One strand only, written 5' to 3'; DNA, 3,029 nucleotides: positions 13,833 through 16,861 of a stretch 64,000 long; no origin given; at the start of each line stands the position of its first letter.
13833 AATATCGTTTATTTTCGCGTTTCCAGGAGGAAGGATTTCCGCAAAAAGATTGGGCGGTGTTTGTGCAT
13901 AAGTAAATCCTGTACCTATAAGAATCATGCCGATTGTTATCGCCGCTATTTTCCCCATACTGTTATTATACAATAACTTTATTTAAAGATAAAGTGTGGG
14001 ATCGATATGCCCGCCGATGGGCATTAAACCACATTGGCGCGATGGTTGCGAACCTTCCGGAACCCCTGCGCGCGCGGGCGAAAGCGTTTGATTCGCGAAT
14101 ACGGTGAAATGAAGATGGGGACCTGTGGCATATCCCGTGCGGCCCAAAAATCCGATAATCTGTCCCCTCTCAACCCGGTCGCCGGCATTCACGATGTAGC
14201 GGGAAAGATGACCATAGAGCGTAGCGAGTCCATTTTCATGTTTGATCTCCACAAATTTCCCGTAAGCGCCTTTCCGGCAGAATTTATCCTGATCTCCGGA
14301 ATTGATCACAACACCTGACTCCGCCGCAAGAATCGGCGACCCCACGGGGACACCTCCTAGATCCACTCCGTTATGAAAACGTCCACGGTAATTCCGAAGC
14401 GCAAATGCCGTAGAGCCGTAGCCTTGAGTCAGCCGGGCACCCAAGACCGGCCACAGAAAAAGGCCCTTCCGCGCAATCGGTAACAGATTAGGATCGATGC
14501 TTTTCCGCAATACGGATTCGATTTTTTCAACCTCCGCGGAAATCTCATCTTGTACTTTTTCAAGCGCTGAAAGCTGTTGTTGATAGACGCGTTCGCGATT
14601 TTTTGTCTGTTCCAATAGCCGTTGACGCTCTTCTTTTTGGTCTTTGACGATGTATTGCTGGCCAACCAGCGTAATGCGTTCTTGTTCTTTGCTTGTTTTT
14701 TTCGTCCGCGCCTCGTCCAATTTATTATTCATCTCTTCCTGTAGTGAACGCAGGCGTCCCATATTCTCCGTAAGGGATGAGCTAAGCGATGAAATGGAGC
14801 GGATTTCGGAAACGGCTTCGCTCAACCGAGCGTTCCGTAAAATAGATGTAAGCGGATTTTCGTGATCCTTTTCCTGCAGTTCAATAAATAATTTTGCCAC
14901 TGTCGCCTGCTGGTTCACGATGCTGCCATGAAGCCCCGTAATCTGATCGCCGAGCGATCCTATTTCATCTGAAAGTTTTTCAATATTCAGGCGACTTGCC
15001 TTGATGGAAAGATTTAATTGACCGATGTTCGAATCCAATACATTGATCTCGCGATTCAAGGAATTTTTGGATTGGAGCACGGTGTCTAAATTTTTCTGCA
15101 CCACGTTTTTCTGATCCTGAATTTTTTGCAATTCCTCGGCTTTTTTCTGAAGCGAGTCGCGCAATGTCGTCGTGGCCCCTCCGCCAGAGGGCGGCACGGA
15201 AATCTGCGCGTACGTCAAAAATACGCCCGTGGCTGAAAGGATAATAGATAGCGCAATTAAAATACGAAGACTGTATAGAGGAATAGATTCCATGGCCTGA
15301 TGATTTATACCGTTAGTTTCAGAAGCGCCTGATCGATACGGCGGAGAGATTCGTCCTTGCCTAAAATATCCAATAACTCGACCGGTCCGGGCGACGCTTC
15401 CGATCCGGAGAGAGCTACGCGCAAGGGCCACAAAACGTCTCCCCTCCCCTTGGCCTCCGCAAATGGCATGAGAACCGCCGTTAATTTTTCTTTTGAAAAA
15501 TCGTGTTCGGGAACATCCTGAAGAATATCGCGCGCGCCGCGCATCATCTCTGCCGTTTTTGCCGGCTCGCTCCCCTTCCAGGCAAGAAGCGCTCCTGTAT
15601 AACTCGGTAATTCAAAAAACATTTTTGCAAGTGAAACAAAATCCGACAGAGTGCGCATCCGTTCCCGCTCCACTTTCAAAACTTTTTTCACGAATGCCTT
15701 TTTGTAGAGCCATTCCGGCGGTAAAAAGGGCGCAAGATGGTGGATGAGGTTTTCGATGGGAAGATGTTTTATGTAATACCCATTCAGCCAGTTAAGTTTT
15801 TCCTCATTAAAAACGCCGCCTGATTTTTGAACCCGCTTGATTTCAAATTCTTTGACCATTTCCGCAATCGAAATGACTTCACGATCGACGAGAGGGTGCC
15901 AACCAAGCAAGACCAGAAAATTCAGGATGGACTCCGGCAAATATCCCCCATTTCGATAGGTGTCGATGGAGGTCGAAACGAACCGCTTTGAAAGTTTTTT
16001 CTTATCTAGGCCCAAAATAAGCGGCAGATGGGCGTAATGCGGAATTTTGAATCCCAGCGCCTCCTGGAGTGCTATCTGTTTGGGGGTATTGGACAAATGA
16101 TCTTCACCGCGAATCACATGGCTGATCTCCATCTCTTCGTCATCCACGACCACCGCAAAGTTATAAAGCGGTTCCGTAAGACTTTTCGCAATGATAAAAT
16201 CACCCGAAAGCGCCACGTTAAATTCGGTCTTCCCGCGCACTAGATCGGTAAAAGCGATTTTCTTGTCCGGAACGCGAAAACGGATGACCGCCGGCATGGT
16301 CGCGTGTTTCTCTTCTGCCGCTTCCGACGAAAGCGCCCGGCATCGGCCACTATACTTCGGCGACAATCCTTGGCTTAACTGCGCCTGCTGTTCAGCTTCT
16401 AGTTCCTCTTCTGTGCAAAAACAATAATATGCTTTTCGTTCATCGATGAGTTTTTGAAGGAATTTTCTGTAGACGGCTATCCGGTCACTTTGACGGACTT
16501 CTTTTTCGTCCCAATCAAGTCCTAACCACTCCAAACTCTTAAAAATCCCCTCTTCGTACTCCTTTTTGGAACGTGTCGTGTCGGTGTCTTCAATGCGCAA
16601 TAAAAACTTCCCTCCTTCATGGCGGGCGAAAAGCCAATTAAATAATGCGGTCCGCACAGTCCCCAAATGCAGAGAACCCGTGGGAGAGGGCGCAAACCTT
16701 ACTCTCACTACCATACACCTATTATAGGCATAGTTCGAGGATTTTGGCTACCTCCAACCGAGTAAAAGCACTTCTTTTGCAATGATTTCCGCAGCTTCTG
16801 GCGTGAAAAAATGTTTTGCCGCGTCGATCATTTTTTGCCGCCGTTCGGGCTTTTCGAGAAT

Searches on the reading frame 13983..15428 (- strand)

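Call 37: search_protein_families(library=pfam, max_evalue=0.001, proteins=[window:13983-15428:-])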
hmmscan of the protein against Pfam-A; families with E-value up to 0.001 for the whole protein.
window:13983-15428:- (481 aa): 2 families
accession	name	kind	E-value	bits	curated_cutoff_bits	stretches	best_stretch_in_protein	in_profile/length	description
PF01551.29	Peptidase_M23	-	1.3e-27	96.2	28.7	1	350-447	1-91/96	Peptidase family M23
PF11932.13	DUF3450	-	8.4e-05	22.4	32.6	0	88-166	13-91/241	Protein of unknown function (DUF3450)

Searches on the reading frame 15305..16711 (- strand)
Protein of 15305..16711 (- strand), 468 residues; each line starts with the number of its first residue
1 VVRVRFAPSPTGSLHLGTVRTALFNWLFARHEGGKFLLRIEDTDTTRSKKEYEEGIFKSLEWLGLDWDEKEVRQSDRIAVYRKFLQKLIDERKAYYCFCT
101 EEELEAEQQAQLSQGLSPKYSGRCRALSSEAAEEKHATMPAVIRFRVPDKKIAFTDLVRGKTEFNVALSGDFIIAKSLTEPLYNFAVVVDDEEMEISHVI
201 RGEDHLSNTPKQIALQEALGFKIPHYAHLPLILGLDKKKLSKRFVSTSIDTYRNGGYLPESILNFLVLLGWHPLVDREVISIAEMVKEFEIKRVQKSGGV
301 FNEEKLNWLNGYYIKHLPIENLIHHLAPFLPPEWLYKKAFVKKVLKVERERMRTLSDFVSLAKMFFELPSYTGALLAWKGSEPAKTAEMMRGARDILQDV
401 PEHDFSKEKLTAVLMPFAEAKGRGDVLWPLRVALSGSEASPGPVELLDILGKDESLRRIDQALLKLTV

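Call 37: search_protein_families(library=pfam, max_evalue=0.001, proteins=[window:15305-16711:-])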
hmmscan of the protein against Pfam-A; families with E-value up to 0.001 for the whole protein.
window:15305-16711:- (468 aa): 2 families
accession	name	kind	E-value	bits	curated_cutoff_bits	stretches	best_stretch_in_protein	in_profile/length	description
PF00749.27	tRNA-synt_1c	-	1.3e-99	333.5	23.4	1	2-308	2-314/314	tRNA synthetases class I (E and Q), catalytic domain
PF19269.4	Anticodon_2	-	2.8e-28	99.5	23.6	1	322-463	2-141/141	Anticodon binding domain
